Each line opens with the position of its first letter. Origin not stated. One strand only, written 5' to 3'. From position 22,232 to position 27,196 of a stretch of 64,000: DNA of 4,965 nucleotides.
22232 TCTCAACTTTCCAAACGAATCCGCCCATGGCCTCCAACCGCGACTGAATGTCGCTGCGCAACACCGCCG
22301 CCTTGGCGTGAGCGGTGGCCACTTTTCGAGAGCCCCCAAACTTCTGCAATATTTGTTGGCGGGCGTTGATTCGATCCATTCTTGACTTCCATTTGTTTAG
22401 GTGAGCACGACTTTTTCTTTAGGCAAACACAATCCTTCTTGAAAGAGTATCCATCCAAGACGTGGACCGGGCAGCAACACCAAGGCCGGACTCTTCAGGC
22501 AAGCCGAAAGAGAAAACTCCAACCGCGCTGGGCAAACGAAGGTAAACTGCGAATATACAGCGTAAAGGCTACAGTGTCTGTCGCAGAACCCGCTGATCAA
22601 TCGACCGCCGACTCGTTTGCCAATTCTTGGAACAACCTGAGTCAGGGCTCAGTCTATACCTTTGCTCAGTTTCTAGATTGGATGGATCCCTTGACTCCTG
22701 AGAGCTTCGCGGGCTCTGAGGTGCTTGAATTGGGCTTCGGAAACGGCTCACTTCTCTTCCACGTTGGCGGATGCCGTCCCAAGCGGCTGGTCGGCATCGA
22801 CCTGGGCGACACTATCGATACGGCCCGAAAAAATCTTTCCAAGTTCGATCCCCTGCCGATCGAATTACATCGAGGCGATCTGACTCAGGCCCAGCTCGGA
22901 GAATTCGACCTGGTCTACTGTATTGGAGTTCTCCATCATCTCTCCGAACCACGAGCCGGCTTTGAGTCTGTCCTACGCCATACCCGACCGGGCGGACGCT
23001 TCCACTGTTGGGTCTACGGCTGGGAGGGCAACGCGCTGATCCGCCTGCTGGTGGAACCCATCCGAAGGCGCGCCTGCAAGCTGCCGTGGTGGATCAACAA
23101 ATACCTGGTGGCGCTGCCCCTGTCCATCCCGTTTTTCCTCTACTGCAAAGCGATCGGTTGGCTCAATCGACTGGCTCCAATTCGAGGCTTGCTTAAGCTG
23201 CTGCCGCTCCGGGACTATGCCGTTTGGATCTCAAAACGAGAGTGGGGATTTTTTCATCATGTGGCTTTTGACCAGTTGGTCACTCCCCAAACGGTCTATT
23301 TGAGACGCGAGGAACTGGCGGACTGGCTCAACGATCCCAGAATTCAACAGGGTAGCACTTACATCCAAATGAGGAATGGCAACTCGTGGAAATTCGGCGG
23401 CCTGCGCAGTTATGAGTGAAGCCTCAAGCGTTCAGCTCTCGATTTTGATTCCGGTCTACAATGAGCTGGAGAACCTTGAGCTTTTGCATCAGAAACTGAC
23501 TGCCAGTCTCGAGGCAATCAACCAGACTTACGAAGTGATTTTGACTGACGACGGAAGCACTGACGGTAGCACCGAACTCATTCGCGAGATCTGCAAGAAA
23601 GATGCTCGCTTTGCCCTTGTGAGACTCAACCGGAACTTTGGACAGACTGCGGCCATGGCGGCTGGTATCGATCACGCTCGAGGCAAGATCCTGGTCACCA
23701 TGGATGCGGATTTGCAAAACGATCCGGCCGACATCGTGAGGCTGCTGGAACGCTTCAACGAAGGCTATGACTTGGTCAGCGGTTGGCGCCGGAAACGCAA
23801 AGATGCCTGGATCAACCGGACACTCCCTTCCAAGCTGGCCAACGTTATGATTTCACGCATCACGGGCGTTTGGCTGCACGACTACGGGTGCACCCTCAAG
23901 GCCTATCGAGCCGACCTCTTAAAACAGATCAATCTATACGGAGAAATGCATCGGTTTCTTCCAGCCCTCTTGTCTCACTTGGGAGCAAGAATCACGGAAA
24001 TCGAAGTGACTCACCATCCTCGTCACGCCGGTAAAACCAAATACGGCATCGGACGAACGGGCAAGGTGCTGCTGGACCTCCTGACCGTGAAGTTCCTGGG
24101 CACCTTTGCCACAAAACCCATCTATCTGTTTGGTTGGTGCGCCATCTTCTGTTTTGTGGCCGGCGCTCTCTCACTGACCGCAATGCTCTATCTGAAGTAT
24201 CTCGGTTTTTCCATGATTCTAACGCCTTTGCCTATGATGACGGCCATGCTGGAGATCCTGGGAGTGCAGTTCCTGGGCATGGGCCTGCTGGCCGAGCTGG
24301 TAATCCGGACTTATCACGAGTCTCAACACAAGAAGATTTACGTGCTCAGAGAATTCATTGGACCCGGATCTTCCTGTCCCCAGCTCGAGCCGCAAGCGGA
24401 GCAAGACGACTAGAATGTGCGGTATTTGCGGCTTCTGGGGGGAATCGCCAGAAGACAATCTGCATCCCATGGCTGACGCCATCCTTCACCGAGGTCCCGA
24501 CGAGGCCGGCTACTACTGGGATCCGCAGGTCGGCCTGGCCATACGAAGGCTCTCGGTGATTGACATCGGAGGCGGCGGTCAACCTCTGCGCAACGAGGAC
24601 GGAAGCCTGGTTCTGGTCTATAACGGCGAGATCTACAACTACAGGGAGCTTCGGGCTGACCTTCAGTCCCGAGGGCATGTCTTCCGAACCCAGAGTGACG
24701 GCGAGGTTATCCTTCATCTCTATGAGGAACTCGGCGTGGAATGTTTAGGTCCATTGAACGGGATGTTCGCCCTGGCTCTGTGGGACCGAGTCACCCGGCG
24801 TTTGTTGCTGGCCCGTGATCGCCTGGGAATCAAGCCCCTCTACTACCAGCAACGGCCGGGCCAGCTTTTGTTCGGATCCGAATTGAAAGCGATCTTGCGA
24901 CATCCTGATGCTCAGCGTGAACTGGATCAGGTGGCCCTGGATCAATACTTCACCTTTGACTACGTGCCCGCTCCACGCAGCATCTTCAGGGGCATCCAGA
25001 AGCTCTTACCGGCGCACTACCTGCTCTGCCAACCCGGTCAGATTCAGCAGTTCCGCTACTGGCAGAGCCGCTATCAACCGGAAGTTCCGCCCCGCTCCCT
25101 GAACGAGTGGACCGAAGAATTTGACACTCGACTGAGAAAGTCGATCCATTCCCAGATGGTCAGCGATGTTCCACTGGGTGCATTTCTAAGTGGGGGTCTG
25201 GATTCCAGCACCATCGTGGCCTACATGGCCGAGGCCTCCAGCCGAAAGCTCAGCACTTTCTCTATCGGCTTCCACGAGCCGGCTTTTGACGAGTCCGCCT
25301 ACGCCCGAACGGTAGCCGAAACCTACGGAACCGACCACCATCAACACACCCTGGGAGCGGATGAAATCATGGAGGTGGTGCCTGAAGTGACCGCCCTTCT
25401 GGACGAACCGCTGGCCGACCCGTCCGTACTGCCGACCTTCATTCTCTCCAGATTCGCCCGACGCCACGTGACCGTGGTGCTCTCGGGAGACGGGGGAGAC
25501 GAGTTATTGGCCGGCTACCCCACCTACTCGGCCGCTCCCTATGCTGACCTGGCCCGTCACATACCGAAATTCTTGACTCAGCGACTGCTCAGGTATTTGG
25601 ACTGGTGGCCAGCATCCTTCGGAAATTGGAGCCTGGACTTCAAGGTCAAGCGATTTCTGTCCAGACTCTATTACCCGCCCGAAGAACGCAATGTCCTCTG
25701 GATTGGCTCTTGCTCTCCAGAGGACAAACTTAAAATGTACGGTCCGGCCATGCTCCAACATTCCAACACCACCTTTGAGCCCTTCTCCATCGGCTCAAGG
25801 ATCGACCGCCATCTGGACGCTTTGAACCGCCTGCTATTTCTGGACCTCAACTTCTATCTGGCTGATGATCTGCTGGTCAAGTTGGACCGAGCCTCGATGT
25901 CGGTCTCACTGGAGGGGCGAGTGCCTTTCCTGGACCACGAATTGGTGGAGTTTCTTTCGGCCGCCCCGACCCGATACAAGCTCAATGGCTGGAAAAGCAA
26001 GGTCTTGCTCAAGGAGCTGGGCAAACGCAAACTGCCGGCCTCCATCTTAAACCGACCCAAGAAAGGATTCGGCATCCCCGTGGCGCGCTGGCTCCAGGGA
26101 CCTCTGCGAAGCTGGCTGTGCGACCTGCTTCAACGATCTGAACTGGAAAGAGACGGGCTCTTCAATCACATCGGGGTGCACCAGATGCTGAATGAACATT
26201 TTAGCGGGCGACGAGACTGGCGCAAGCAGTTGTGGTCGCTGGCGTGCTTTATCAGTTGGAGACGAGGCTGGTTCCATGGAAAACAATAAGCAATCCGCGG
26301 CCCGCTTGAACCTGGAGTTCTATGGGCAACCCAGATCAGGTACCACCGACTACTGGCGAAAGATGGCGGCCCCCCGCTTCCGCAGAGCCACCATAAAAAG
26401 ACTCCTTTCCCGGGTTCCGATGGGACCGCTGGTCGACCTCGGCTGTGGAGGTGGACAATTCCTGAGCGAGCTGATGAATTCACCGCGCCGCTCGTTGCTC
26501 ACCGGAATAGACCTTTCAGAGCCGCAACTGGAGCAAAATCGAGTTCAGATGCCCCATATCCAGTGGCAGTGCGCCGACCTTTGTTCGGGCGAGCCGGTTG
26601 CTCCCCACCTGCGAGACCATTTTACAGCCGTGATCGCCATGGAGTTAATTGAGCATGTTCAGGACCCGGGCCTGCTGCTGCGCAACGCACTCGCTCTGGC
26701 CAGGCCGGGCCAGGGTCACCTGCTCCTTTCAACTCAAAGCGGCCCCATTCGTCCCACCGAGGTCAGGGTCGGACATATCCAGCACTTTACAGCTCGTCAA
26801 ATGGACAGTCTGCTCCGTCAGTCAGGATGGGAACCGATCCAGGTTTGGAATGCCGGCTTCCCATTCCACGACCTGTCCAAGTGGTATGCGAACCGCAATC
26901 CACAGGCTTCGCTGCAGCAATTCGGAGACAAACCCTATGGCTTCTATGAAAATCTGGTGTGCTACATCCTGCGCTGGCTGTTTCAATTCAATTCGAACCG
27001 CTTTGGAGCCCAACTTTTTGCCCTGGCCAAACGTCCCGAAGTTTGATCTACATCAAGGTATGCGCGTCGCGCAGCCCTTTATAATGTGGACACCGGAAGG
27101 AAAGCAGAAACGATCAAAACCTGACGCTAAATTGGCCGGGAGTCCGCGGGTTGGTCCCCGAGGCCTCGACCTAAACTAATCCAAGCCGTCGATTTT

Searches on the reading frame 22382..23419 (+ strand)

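Call 35: search_protein_families(library=pfam, proteins=[window:22382-23419:+], max_evalue=0.0001)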
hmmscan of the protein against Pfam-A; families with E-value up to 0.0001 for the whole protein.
window:22382-23419:+ (345 aa): 5 families
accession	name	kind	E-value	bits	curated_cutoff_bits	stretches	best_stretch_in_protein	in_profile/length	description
PF08242.18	Methyltransf_12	-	3.4e-13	50.6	30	1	115-207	1-98/98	Methyltransferase domain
PF13649.12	Methyltransf_25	-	1.2e-12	48.8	27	1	114-205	1-97/97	Methyltransferase domain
PF08241.18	Methyltransf_11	-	2.1e-12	48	21.2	1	115-208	1-94/95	Methyltransferase domain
PF13489.12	Methyltransf_23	-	1.1e-08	35.4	27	1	96-208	8-115/164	Methyltransferase domain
PF13847.12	Methyltransf_31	-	1.5e-08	34.9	27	1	110-207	3-107/145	Methyltransferase domain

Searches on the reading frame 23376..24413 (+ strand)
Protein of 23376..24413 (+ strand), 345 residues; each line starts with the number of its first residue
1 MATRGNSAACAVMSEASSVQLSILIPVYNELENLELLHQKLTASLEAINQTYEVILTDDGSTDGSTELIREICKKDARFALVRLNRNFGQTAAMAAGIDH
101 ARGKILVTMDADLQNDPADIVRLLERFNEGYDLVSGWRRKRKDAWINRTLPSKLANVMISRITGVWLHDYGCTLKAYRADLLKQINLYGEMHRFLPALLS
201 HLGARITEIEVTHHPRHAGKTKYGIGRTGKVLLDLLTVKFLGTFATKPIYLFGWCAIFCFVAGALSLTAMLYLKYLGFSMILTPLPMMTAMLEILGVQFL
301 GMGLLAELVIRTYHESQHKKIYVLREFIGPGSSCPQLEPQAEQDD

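Call 35: search_protein_families(library=pfam, proteins=[window:23376-24413:+], max_evalue=0.0001)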
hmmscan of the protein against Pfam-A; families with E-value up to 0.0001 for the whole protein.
window:23376-24413:+ (345 aa): 2 families
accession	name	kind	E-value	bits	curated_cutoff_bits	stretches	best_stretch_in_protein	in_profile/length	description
PF00535.33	Glycos_transf_2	-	3.5e-34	118.6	23.3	1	22-184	1-166/168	Glycosyl transferase family 2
PF10111.15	Glyco_tranf_2_2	-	3e-06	27.4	27.3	1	22-113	1-92/276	Glycosyltransferase like family 2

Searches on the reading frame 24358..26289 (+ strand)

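Call 35: search_protein_families(library=pfam, proteins=[window:24358-26289:+], max_evalue=0.0001)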
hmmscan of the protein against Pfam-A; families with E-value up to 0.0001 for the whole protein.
window:24358-26289:+ (643 aa): 3 families
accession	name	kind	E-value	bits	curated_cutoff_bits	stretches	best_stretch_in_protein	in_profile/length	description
PF00733.27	Asn_synthase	-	1.5e-100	337.7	21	1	255-635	2-353/354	Asparagine synthase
PF13537.11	GATase_7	-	2.1e-46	157.3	25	1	63-180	2-122/123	Glutamine amidotransferase domain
PF13522.11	GATase_6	-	5.3e-40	136.9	27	1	47-175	1-130/130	Glutamine amidotransferase domain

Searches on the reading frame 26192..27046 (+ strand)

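Call 36: search_protein_families(library=pfam, proteins=[window:26192-27046:+], max_evalue=0.0001)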
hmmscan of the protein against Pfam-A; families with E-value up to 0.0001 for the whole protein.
window:26192-27046:+ (284 aa): 4 families
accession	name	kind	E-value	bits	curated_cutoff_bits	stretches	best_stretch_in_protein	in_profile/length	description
PF13489.12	Methyltransf_23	-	4e-18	66.1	27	1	62-217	7-163/164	Methyltransferase domain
PF08242.18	Methyltransf_12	-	3.1e-11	44.3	30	1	81-173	1-95/98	Methyltransferase domain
PF08241.18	Methyltransf_11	-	4.6e-11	43.7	21.2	1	81-173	1-90/95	Methyltransferase domain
PF13649.12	Methyltransf_25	-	3.3e-10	41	27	1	81-173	2-96/97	Methyltransferase domain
